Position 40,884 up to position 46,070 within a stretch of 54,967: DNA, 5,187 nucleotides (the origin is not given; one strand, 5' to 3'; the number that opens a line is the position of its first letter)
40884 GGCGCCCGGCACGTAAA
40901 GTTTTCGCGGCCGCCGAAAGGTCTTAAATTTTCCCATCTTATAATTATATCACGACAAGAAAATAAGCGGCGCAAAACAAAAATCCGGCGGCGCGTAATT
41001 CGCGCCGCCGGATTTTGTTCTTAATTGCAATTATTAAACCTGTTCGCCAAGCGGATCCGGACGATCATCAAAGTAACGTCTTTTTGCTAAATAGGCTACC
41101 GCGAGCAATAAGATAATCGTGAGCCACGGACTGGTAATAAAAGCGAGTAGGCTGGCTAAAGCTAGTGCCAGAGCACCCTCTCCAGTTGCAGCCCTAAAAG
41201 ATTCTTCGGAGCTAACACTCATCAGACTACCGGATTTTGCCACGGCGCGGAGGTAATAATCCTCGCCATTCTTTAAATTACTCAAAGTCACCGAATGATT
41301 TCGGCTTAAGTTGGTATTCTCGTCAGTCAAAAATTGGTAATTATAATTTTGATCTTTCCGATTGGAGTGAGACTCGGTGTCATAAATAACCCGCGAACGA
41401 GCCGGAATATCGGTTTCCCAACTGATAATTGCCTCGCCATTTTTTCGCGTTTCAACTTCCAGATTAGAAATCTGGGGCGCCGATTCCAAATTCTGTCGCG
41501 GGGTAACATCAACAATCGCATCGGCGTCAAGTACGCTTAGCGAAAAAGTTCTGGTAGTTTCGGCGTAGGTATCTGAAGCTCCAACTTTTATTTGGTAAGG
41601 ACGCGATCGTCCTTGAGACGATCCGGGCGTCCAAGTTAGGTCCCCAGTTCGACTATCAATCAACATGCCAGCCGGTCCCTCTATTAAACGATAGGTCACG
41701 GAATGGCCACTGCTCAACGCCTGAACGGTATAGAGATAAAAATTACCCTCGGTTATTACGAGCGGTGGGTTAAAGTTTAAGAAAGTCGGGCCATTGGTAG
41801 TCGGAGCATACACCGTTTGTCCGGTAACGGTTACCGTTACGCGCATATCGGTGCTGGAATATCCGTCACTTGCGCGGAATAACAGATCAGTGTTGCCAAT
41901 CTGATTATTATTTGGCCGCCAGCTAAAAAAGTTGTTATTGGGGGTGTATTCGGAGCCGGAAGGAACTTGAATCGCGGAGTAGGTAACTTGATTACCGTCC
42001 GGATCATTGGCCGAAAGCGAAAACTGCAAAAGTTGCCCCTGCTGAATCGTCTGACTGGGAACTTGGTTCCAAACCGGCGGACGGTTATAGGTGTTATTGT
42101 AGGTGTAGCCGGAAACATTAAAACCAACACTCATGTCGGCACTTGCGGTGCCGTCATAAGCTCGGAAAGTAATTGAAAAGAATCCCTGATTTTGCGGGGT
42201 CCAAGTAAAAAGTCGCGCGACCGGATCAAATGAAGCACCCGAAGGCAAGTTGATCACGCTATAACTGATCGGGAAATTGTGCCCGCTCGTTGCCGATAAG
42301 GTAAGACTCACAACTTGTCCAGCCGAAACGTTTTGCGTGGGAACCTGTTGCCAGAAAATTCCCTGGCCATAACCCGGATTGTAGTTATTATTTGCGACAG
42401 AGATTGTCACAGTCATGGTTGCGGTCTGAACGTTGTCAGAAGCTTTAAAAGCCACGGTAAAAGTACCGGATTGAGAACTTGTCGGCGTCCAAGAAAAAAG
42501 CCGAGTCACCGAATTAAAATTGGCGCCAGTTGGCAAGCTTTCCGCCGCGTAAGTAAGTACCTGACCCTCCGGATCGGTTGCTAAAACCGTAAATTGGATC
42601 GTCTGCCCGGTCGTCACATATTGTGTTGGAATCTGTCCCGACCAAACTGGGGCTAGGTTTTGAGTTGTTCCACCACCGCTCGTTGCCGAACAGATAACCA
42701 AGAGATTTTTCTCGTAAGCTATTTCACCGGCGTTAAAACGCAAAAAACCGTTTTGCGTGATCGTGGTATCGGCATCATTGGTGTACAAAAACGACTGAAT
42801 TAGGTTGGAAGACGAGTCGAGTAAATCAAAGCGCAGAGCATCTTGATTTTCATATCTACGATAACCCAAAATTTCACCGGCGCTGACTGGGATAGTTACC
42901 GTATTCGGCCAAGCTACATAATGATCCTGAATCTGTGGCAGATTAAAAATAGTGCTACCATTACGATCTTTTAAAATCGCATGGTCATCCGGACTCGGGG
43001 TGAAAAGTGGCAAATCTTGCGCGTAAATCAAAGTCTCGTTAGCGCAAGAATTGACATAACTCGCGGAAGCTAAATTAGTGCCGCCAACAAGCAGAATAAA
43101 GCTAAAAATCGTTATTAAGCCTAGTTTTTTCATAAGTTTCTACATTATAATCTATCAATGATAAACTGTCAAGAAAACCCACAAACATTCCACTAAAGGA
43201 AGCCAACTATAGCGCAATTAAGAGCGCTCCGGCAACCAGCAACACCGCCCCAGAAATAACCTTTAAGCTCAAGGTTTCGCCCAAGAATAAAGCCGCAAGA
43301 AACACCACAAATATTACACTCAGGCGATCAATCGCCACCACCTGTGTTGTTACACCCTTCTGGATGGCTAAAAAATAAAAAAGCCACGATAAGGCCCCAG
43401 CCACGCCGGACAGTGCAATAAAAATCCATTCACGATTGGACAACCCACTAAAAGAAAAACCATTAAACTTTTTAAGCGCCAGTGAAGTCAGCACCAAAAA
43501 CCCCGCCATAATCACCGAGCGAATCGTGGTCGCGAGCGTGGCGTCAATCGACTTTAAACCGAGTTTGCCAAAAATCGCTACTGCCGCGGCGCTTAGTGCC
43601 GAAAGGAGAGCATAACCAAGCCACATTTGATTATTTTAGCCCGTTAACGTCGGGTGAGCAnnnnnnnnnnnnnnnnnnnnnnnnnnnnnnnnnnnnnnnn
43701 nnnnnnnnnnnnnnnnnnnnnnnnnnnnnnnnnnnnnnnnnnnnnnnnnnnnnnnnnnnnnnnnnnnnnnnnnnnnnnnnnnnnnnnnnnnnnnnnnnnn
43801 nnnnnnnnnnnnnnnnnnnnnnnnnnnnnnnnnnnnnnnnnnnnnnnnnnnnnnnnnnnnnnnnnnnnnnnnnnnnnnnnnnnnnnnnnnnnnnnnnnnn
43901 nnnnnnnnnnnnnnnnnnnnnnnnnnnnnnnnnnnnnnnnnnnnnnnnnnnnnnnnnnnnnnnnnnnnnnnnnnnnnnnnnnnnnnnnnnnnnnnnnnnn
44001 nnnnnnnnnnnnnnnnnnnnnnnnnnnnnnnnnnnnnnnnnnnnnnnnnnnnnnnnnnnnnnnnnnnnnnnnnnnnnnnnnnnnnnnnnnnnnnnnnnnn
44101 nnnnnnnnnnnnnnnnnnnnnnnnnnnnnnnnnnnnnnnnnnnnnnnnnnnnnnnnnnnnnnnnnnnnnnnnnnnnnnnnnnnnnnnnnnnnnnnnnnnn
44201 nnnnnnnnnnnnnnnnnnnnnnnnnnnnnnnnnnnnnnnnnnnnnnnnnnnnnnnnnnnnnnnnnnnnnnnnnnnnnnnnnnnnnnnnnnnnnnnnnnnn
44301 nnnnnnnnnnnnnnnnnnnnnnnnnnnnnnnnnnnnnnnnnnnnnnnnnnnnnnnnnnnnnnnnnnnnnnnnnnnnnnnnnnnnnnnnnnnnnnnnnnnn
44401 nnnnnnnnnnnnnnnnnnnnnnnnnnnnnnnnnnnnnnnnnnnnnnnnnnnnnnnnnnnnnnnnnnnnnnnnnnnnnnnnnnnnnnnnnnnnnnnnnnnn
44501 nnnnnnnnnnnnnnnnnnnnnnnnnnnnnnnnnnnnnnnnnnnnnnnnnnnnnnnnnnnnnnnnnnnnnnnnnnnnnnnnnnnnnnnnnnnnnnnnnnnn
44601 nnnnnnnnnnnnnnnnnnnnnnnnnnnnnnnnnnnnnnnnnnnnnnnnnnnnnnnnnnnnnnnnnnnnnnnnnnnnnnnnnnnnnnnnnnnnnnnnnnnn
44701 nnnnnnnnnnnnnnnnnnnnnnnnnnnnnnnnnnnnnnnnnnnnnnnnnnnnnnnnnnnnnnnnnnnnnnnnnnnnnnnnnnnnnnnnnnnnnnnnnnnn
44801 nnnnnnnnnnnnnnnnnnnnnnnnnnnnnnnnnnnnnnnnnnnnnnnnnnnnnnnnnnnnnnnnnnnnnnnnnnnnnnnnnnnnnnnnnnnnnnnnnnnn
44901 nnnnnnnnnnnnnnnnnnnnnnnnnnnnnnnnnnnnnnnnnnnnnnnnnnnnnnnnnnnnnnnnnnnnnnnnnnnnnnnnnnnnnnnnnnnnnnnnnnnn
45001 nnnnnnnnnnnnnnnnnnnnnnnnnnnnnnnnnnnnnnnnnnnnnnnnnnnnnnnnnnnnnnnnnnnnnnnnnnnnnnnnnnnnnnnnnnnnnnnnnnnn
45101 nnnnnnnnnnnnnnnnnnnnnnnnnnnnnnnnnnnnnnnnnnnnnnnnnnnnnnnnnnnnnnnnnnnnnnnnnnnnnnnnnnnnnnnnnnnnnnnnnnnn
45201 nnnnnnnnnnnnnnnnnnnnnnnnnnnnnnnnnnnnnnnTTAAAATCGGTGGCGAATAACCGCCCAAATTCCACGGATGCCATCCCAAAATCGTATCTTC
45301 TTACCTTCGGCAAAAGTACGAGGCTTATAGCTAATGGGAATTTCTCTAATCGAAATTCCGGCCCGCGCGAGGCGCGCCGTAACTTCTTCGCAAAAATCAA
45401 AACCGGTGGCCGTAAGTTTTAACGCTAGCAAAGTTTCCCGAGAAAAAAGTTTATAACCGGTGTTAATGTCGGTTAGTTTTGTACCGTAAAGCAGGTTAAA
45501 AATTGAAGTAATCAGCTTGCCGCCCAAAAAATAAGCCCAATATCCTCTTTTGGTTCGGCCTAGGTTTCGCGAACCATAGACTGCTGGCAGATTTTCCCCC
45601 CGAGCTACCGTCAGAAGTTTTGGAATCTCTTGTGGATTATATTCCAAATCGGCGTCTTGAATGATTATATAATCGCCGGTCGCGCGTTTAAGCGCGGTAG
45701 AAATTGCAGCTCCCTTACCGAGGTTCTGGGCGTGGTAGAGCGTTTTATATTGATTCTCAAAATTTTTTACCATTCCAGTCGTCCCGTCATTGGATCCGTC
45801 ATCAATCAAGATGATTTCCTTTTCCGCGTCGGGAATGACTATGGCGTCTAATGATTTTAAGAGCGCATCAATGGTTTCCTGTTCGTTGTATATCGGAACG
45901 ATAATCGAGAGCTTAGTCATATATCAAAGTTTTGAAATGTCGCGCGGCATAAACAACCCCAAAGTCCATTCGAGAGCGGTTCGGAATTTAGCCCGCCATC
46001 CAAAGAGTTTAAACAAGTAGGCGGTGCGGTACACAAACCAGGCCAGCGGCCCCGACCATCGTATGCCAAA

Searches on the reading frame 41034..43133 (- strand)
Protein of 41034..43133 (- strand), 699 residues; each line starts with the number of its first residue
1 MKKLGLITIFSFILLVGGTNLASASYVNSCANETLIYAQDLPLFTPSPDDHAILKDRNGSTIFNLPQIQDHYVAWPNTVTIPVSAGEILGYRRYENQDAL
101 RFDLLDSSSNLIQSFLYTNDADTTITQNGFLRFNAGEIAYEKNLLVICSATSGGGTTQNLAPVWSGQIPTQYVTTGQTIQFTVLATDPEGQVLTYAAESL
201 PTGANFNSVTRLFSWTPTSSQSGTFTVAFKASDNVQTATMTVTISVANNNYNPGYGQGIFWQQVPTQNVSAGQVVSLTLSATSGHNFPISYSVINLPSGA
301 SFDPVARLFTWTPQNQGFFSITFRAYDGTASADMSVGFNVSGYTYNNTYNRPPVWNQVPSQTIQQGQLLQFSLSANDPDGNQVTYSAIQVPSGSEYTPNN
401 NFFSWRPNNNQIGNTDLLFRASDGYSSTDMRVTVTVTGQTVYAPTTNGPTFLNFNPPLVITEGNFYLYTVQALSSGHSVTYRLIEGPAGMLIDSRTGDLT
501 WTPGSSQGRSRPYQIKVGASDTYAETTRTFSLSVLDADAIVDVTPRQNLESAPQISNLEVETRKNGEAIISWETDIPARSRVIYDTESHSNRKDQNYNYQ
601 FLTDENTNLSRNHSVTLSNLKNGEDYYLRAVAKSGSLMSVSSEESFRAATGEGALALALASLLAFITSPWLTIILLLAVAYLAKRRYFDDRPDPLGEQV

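Call 102: search_protein_families(library=pfam, proteins=[window:41034-43133:-], max_evalue=0.0001)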
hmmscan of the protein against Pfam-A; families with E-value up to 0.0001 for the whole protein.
window:41034-43133:- (699 aa): 6 families
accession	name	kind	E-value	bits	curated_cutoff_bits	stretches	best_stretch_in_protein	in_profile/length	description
PF05345.18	He_PIG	-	5.6e-34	116.9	24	4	162-246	2-95/96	Putative Ig domain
PF17963.7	Big_9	-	3.3e-17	63.6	23.6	2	350-437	1-89/89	Bacterial Ig domain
PF16656.11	Pur_ac_phosph_N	-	5.7e-09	36.9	30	1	557-647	5-92/93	Purple acid Phosphatase, N-terminal domain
PF17892.7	Cadherin_5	-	4.3e-07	30.1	26.5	0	361-437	22-98/98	Cadherin-like domain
PF18957.6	RibLong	-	7.2e-05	24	27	0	192-245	29-77/93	Long Rib domain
PF00801.26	PKD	-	7.6e-05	23.1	23.5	0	171-246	9-80/80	PKD domain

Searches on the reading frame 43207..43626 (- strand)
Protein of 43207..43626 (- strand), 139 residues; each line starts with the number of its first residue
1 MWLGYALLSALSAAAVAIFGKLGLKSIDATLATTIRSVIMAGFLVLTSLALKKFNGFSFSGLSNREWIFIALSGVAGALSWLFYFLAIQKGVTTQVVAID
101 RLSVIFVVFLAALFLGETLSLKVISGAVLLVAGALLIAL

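Call 102: search_protein_families(library=pfam, proteins=[window:43207-43626:-], max_evalue=0.0001)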
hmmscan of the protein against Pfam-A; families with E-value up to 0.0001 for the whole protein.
window:43207-43626:- (139 aa): 1 family
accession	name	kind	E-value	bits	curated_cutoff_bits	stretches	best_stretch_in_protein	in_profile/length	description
PF00892.27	EamA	-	7.7e-19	68.7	28.2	1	2-138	3-134/135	EamA-like transporter family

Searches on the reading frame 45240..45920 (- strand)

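Call 102: search_protein_families(library=pfam, proteins=[window:45240-45920:-], max_evalue=0.0001)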
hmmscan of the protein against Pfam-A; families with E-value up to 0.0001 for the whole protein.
window:45240-45920:- (226 aa): 3 families
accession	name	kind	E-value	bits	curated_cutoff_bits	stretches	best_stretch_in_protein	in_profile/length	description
PF00535.33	Glycos_transf_2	-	3.2e-32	112.2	23.3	1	5-163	1-163/168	Glycosyl transferase family 2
PF10111.15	Glyco_tranf_2_2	-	3.2e-07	30.6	27.3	1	5-111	1-111/276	Glycosyltransferase like family 2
PF13641.12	Glyco_tranf_2_3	-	4.5e-06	27.3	27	1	4-122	3-127/230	Glycosyltransferase like family 2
